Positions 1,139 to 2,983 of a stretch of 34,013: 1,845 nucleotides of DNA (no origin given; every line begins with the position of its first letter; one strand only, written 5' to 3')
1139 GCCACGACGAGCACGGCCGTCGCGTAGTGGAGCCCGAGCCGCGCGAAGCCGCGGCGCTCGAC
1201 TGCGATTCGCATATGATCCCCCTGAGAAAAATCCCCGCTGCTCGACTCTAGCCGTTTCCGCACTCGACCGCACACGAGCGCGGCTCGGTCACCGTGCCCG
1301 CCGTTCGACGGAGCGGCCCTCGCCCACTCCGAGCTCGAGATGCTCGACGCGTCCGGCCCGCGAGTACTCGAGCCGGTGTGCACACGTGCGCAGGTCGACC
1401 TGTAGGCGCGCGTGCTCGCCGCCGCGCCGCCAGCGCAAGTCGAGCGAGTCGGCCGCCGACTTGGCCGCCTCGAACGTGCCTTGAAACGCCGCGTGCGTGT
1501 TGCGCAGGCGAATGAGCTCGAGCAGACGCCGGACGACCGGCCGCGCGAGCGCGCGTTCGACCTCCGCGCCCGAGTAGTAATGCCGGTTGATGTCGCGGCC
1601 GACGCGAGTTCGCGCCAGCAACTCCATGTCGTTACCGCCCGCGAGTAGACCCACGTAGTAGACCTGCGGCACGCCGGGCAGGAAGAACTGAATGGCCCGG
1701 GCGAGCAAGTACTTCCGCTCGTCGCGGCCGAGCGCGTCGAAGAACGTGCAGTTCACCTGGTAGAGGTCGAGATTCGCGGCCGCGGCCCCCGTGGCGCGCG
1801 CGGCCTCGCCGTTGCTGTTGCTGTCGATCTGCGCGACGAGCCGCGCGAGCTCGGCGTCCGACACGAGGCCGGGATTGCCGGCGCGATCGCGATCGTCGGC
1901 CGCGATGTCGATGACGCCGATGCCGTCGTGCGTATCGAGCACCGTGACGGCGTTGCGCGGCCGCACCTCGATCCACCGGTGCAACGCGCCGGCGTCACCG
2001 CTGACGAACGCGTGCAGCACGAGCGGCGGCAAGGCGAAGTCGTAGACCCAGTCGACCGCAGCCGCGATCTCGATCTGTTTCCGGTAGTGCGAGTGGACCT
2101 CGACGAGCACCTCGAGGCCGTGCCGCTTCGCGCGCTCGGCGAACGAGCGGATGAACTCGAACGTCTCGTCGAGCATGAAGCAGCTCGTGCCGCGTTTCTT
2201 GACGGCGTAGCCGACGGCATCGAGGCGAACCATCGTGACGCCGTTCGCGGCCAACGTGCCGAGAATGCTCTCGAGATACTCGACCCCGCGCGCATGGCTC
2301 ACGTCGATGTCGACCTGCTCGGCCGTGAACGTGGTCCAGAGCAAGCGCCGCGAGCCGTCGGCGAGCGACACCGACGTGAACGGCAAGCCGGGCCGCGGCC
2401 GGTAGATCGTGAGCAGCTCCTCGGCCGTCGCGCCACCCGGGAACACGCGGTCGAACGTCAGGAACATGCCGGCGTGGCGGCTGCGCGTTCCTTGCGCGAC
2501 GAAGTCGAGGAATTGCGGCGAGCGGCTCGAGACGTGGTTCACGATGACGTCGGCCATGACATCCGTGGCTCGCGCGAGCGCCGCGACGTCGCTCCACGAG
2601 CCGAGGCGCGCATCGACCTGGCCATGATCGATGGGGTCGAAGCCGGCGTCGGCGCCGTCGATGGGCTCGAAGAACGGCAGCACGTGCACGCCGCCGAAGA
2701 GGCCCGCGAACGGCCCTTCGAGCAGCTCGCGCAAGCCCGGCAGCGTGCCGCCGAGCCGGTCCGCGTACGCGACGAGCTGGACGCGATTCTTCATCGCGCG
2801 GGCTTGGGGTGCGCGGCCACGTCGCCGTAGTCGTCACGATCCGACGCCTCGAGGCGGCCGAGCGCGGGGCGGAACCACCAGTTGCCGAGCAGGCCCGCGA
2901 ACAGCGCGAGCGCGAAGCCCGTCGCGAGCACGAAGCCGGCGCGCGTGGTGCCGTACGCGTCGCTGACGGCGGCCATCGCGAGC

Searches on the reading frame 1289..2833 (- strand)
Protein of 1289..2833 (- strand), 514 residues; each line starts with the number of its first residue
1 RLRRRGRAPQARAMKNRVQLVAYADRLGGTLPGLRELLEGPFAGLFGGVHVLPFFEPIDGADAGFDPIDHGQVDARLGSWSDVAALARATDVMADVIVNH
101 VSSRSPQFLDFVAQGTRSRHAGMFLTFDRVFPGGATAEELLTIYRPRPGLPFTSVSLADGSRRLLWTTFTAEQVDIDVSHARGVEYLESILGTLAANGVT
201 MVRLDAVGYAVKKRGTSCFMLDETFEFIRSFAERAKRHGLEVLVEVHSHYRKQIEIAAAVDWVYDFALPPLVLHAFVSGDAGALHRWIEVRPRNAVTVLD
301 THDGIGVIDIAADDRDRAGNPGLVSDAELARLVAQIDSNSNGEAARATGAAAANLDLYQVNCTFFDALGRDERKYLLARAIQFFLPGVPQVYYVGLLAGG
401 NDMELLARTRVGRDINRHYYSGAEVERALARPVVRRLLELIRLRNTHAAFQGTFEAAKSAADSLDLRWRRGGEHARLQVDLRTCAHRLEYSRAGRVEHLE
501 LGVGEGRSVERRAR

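Call 8: search_protein_families(library=pfam, proteins=[window:1289-2833:-], max_evalue=0.001)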
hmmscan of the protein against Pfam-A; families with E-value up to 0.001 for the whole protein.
window:1289-2833:- (514 aa): 1 family
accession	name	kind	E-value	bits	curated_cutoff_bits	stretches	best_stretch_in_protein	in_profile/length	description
PF00128.31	Alpha-amylase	-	0.00025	20.9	22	1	48-214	35-197/446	Alpha amylase, catalytic domain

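Call 59: search_protein_families(library=ncbifam, proteins=[window:1289-2833:-], max_evalue=0.00001)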
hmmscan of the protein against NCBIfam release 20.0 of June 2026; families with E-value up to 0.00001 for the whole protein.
window:1289-2833:- (514 aa): 2 families
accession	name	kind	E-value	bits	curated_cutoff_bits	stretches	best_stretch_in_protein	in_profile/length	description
TIGR03852.1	sucrose_gtfA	equivalog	9.7e-129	430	334.4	1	16-488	1-467/470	sucrose phosphorylase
TIGR02456.1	treS_nterm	equivalog_domain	5.5e-12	45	678.35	1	48-238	44-230/539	maltose alpha-D-glucosyltransferase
